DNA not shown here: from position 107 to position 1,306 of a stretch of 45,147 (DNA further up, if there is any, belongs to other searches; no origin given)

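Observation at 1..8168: Unassigned sugar catabolic cluster combining an archaeal-type cupin PGI, FGGY kinase, two dehydrogenases, a PTE-like lactonase, a ketose 3-epimerase and a polyol dehydrogenase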

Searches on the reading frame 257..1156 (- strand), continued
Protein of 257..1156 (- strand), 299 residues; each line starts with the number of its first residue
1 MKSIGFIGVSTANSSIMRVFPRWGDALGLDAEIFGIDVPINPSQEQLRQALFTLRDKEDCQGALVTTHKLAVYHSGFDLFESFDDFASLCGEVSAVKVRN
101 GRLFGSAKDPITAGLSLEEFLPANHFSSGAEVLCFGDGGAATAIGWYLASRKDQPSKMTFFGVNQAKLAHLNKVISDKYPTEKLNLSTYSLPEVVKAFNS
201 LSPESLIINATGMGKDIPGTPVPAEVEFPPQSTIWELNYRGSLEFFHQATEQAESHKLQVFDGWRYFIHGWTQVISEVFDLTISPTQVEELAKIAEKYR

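Call 37: search_dna_similar(query=window:257-1156:-, collection=plasmids, mode=protein, max_evalue=1e-20, max_rows=25)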
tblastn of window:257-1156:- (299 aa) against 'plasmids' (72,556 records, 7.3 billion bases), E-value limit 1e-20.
Records with a match: 15; places in all: 15; records where one place covers at least 80% of the query: 15.
Best place of each record, by identity: <60% 15.
By first word of the organism name: Rhizobium 6; Shinella 3; Sinorhizobium 1; Marinovum 1; Paraburkholderia 1; Pararhizobium 1; Lichenicola 1; Ensifer 1.
By predicted mobility (MOB-suite, as given by PLSDB): non-mobilizable 11; conjugative 3; mobilizable 1.
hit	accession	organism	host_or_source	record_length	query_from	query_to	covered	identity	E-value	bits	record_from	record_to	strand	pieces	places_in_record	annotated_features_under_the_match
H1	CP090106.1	Sinorhizobium meliloti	Medicago,Cell culture,Plant nodule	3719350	6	295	97%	44.3%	3e-67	234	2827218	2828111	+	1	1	shikimate dehydrogenase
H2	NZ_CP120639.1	Rhizobium sp. 32-5/1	Vicia cracca,cell cilture,root nodule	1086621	6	295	97%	43.6%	3e-70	242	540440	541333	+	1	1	record has no annotation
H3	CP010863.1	Marinovum algicola DG 898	-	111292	6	297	98%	43.2%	2e-68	237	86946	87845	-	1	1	Shikimate 5-dehydrogenase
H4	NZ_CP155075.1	Paraburkholderia sp. PREW-6R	single cell,Phlox subulata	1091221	6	294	97%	43.4%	5e-68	236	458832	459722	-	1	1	none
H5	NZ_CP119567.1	Pararhizobium qamdonense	cell culture,soil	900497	6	297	98%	42.7%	2e-63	223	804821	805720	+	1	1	shikimate dehydrogenase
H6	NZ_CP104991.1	Rhizobium sp. CC-CFT758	cell culture,agricultural soil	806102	6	295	97%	43.0%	4e-65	228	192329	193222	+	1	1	shikimate dehydrogenase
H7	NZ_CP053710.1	Lichenicola cladoniae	Cladonia borealis,cell culture,lichen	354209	1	295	99%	41.8%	4e-62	219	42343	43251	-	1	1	shikimate dehydrogenase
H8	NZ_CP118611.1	Ensifer adhaerens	Pure isolate,Rhizosphere of Cyperus ...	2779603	2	296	99%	41.3%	2e-63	223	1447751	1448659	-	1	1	none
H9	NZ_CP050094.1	Rhizobium leguminosarum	Trifolium pratense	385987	3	297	99%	41.0%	5e-64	224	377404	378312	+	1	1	shikimate dehydrogenase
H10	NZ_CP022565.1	Rhizobium leguminosarum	Root nodule,Pisum sativum root-nodule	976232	6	295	97%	41.7%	4e-67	233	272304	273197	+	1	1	shikimate dehydrogenase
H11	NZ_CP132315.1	Shinella oryzae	Homo sapiens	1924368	6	299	98%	41.1%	2e-62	220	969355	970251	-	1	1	none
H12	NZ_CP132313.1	Shinella zoogloeoides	Homo sapiens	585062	2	296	99%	40.7%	6e-61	216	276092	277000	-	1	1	shikimate dehydrogenase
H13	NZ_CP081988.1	Shinella oryzae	cell culture,rhizosphere soil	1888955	6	299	98%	40.7%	1e-61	218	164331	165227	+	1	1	none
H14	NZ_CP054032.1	Rhizobium indicum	Pisum sativum l. (pea),Pure culture,Pea ...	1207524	6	295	97%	41.0%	7e-66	230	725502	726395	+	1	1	record has no annotation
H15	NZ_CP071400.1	Rhizobium leguminosarum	lentil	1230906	6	295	97%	40.3%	5e-65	227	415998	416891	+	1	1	record has no annotation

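Call 38: get_annotated_region(hit=H1, flank=10000)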
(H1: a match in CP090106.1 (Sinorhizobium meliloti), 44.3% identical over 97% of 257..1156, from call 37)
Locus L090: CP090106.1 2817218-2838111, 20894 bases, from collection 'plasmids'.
description: Sinorhizobium meliloti strain Ak57 plasmid pSymB, complete sequence
organism: Sinorhizobium meliloti (NCBI taxid 382)
taxonomy: Bacteria; Pseudomonadota; Alphaproteobacteria; Hyphomicrobiales; Rhizobiaceae; Sinorhizobium; Sinorhizobium meliloti
host: -; source: Medicago,Cell culture,Plant nodule; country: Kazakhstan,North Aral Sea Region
typing (MOB-suite, as given by PLSDB): non-mobilizable
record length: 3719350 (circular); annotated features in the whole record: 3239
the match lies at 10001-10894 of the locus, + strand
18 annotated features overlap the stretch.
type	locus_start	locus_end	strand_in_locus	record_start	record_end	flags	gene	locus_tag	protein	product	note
CDS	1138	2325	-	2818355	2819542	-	-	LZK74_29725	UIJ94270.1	sugar ABC transporter substrate-binding protein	-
CDS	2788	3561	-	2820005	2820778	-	-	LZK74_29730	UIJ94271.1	SDR family oxidoreductase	-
CDS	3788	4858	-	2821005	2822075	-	-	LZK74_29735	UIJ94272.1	Ldh family oxidoreductase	-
CDS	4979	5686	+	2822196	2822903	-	-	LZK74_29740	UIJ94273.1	GntR family transcriptional regulator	-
CDS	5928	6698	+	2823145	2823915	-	-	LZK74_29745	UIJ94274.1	SDR family oxidoreductase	-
CDS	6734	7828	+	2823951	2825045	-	-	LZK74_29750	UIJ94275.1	glycerol dehydrogenase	-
CDS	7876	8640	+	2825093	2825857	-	-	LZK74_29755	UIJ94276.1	D-threitol dehydrogenase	-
CDS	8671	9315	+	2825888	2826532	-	-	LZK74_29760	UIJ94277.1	glucose-6-phosphate isomerase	-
CDS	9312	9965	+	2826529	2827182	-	-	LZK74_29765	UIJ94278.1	bifunctional 4-hydroxy-2-oxoglutarate aldolase/2-dehydro-3-deoxy-phosphogluconate aldolase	-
CDS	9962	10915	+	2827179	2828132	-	-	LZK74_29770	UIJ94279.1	shikimate dehydrogenase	-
CDS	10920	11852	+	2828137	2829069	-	-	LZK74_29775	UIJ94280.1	phosphoglycerate dehydrogenase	-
CDS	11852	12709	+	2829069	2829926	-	-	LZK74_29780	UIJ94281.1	MBL fold metallo-hydrolase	-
CDS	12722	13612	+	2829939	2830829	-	-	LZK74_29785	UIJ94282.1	SIS domain-containing protein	-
CDS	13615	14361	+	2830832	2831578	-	deoC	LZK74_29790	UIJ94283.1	deoxyribose-phosphate aldolase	-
CDS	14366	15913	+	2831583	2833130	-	-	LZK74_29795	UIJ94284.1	FGGY-family carbohydrate kinase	-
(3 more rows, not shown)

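Call 39: get_annotated_region(hit=H3, flank=10000)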
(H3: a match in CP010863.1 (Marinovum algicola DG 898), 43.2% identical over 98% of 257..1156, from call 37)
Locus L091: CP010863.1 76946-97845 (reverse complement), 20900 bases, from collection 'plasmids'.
description: Marinovum algicola DG 898 plasmid pMaD8, complete sequence
organism: Marinovum algicola DG 898 (NCBI taxid 988812)
taxonomy: Bacteria; Pseudomonadota; Alphaproteobacteria; Rhodobacterales; Roseobacteraceae; Marinovum; Marinovum algicola; Marinovum algicola DG 898
host: -; source: -; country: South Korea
typing (MOB-suite, as given by PLSDB): non-mobilizable; replicon rep_cluster_361
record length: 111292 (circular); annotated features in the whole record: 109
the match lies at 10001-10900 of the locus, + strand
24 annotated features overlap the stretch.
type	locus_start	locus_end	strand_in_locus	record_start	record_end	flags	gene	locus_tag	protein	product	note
CDS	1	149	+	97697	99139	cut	-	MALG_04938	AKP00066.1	Cytosine deaminase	-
CDS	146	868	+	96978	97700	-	-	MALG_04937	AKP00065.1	Hydantoin racemase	-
CDS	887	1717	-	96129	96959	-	-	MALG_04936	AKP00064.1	Aldo/keto reductase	-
CDS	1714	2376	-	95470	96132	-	-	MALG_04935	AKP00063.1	haloacid dehalogenase superfamily, subfamily IA, variant 3 with third motif protein having DD or ED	-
CDS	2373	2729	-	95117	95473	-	-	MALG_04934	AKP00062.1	Sugar (pentulose and hexulose) kinase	-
CDS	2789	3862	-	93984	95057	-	-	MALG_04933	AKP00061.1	Xylulose kinase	-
CDS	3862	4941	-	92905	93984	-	-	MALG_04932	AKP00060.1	ABC-type sugar transport system, ATPase component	-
CDS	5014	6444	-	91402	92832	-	-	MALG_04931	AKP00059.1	ABC-type sugar transport system, periplasmic component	-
CDS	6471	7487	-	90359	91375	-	-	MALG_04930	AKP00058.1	ABC-type sugar transport system, permease component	-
CDS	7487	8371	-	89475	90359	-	-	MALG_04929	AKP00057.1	ABC-type sugar transport system, permease component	-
CDS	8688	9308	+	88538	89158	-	-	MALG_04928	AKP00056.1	Thermophilic glucose-6-phosphate isomerase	-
CDS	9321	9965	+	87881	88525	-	-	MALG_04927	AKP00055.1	Entner-Doudoroff aldolase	-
CDS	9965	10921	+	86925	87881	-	-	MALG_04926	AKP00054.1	Shikimate 5-dehydrogenase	-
CDS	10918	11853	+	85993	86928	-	-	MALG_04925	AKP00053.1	D-3-phosphoglycerate dehydrogenase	-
CDS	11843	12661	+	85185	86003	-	-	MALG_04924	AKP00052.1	putative Zn-dependent hydrolase of the beta-lactamase fold protein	-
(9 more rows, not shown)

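Call 40: get_annotated_region(hit=H10, flank=10000)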
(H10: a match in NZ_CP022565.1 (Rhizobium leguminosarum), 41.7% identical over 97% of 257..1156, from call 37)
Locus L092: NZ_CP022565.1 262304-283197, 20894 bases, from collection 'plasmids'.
description: Rhizobium leguminosarum bv. viciae strain BIHB 1148 plasmid pSK01, complete sequence
organism: Rhizobium leguminosarum (NCBI taxid 387)
taxonomy: Bacteria; Pseudomonadota; Alphaproteobacteria; Hyphomicrobiales; Rhizobiaceae; Rhizobium; Rhizobium leguminosarum
host: -; source: Root nodule,Pisum sativum root-nodule; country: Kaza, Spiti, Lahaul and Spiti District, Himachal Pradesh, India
typing (MOB-suite, as given by PLSDB): non-mobilizable
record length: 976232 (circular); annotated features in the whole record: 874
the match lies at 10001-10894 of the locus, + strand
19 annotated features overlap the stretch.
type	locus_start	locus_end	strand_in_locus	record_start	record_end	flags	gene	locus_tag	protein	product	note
CDS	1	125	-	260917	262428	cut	-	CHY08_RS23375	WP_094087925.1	FGGY-family carbohydrate kinase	GO:0005975 - carbohydrate metabolic process [Evidence IEA]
CDS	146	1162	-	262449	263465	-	-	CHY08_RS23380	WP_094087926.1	galactitol-1-phosphate 5-dehydrogenase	-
CDS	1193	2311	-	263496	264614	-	-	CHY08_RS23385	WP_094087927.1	glycerol dehydrogenase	-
CDS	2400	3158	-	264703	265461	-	-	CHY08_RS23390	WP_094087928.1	SDR family oxidoreductase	-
CDS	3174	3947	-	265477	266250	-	-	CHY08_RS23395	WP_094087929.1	SDR family oxidoreductase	-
CDS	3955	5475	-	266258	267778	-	-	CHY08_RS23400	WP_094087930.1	FGGY family carbohydrate kinase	GO:0005975 - carbohydrate metabolic process [Evidence IEA]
CDS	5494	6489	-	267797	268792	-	-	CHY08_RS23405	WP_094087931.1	ABC transporter permease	GO:0008643 - carbohydrate transport [Evidence IEA]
CDS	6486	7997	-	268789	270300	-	-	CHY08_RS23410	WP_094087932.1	sugar ABC transporter ATP-binding protein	-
CDS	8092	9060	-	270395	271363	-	-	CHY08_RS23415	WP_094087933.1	substrate-binding domain-containing protein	-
CDS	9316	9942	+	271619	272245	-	-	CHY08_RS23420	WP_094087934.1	glucose-6-phosphate isomerase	-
CDS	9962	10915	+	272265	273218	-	-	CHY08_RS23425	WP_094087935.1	shikimate dehydrogenase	-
CDS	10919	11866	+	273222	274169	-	-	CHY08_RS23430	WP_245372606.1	phosphoglycerate dehydrogenase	-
CDS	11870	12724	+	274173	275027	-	-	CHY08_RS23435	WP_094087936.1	MBL fold metallo-hydrolase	-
CDS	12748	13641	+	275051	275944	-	-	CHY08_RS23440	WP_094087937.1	SIS domain-containing protein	GO:1901135 - carbohydrate derivative metabolic process [Evidence IEA]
CDS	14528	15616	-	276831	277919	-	-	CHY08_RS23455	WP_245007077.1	LacI family DNA-binding transcriptional regulator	GO:0006351 - DNA-templated transcription [Evidence IEA]; GO:0045892 - negative regulation of DNA-templated ...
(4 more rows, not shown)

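Call 41: get_annotated_region(hit=H7, flank=10000)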
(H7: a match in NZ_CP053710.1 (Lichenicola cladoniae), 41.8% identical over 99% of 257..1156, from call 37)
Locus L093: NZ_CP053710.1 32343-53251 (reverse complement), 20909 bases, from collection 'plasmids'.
description: Lichenicola cladoniae strain PAMC 26569 plasmid unnamed2, complete sequence
organism: Lichenicola cladoniae (NCBI taxid 1484109)
taxonomy: Bacteria; Pseudomonadota; Alphaproteobacteria; Rhodospirillales; Acetobacteraceae; Lichenicola; Lichenicola cladoniae
host: -; source: Cladonia borealis,cell culture,lichen; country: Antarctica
typing (MOB-suite, as given by PLSDB): non-mobilizable
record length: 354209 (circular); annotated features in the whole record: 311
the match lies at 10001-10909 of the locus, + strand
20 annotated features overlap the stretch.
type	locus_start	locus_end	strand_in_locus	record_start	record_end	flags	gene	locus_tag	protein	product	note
CDS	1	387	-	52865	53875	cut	-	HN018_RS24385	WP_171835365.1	NAD(P)-dependent alcohol dehydrogenase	-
CDS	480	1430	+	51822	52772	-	-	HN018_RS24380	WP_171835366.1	LysR family transcriptional regulator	-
CDS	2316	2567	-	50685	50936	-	-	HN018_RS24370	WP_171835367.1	SDR family oxidoreductase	-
CDS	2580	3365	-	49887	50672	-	-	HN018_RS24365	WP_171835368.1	SDR family oxidoreductase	-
CDS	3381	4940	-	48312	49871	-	-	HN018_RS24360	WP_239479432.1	FGGY family carbohydrate kinase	GO:0005975 - carbohydrate metabolic process [Evidence IEA]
CDS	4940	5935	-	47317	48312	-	-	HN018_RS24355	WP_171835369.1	ABC transporter permease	GO:0008643 - carbohydrate transport [Evidence IEA]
CDS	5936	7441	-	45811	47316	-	-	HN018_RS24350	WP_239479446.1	sugar ABC transporter ATP-binding protein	-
CDS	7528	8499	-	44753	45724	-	-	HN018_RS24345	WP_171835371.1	substrate-binding domain-containing protein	-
CDS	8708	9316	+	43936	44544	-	-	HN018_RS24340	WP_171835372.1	glucose-6-phosphate isomerase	-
CDS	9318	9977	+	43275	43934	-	eda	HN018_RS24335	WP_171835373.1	bifunctional 4-hydroxy-2-oxoglutarate aldolase/2-dehydro-3-deoxy-phosphogluconate aldolase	GO:0009255 - Entner-Doudoroff pathway through 6-phosphogluconate [Evidence IEA]; GO:0009084 - glutamine family amino ...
CDS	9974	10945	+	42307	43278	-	-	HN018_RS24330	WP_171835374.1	shikimate dehydrogenase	-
CDS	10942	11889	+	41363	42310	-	-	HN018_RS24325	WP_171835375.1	phosphoglycerate dehydrogenase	-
CDS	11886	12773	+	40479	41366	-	-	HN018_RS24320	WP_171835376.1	MBL fold metallo-hydrolase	-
CDS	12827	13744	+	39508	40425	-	-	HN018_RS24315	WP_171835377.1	SIS domain-containing protein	GO:1901135 - carbohydrate derivative metabolic process [Evidence IEA]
CDS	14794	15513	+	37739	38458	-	-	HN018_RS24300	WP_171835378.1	SDR family NAD(P)-dependent oxidoreductase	-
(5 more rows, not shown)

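Call 42: get_annotated_region(hit=H4, flank=10000)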
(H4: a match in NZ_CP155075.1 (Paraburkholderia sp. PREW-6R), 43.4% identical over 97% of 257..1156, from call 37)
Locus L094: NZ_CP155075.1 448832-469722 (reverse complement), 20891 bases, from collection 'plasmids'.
description: Paraburkholderia sp. PREW-6R plasmid unnamed1, complete sequence
organism: Paraburkholderia sp. PREW-6R (NCBI taxid 3141544)
taxonomy: Bacteria; Pseudomonadota; Betaproteobacteria; Burkholderiales; Burkholderiaceae; Paraburkholderia; Paraburkholderia sp. PREW-6R
host: -; source: single cell,Phlox subulata; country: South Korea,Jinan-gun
typing (MOB-suite, as given by PLSDB): non-mobilizable
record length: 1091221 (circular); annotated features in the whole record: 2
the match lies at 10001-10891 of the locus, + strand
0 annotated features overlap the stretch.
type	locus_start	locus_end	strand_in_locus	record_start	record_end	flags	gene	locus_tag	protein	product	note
